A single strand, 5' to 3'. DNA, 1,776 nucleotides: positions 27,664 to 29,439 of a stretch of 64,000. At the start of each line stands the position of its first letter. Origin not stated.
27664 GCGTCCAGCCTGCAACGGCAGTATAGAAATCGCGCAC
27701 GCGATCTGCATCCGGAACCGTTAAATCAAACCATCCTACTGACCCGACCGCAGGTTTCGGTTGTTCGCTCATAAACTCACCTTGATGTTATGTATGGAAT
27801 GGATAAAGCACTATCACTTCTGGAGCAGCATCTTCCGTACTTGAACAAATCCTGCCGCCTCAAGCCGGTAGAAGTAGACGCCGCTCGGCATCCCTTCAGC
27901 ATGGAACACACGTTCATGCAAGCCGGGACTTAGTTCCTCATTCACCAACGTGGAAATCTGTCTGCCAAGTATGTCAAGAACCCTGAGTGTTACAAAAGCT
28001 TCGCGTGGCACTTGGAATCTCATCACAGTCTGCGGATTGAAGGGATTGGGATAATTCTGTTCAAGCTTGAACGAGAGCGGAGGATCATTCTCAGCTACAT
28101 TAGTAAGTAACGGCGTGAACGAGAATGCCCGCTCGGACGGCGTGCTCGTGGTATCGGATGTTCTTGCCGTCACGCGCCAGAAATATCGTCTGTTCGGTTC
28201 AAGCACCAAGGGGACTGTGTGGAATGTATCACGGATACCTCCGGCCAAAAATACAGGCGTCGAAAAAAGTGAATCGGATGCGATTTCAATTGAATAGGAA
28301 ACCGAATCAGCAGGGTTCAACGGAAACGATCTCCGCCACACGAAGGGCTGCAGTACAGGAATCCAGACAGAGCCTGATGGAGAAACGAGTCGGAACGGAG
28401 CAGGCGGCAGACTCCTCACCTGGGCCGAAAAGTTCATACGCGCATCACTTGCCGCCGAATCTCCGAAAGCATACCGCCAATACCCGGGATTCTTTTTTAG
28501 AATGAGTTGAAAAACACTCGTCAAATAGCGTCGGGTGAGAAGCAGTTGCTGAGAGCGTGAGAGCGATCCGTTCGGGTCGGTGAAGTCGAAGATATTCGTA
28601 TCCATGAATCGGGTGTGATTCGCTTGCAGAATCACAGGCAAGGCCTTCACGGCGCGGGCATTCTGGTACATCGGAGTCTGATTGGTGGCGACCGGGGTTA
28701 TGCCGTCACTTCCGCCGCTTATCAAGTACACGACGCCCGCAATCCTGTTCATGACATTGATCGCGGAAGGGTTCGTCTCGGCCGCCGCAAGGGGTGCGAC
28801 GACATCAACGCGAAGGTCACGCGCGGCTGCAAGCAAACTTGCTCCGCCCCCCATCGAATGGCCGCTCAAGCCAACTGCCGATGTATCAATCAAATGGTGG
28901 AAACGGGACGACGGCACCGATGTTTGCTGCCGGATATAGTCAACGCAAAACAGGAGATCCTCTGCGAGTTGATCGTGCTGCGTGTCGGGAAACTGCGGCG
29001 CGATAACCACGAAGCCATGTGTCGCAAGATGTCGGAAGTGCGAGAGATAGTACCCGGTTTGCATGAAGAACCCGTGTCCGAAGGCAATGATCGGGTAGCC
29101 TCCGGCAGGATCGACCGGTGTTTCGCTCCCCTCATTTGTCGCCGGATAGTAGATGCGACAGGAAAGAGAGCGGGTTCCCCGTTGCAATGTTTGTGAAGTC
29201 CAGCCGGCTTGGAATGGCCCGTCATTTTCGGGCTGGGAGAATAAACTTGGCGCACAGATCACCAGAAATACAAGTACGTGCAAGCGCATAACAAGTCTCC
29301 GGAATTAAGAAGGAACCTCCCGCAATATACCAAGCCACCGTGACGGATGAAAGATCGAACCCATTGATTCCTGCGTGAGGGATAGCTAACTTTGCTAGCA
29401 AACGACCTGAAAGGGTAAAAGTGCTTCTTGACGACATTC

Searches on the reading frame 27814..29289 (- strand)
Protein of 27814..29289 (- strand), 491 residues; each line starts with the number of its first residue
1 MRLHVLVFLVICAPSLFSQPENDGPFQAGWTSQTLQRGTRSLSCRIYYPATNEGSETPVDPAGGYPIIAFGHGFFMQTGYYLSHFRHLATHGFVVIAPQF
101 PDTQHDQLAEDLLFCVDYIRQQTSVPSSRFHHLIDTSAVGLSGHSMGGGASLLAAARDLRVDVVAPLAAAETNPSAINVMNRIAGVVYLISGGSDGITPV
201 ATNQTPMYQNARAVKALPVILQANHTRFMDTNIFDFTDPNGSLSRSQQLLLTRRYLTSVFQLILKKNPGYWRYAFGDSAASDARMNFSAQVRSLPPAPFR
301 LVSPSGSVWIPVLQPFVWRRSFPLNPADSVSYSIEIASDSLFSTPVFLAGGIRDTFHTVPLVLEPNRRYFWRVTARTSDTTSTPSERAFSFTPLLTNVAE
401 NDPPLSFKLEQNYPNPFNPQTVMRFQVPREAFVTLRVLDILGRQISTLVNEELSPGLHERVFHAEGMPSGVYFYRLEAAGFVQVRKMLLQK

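Call 14: search_protein_families(library=pfam, proteins=[window:27814-29289:-], max_evalue=0.001)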
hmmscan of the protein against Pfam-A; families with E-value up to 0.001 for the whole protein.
window:27814-29289:- (491 aa): 6 families
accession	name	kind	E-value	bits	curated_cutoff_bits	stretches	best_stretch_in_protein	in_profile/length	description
PF12740.14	PETase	-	4e-14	53.1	28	1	44-226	42-212/263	PET hydrolase-like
PF07224.18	Chlorophyllase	-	5.5e-12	45.5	26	1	62-152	39-131/301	Chlorophyllase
PF03403.19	PAF-AH_p_II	-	2.1e-08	33.6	20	0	57-102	92-137/372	Platelet-activating factor acetylhydrolase, isoform II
PF18962.6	Por_Secre_tail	-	4.6e-05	24.1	27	1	413-487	2-73/75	Secretion system C-terminal sorting domain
PF01738.24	DLH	-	0.00043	20.4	21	0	86-202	35-161/217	Dienelactone hydrolase family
PF12697.13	Abhydrolase_6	-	0.00097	20.3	26.3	1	72-206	5-94/217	Alpha/beta hydrolase family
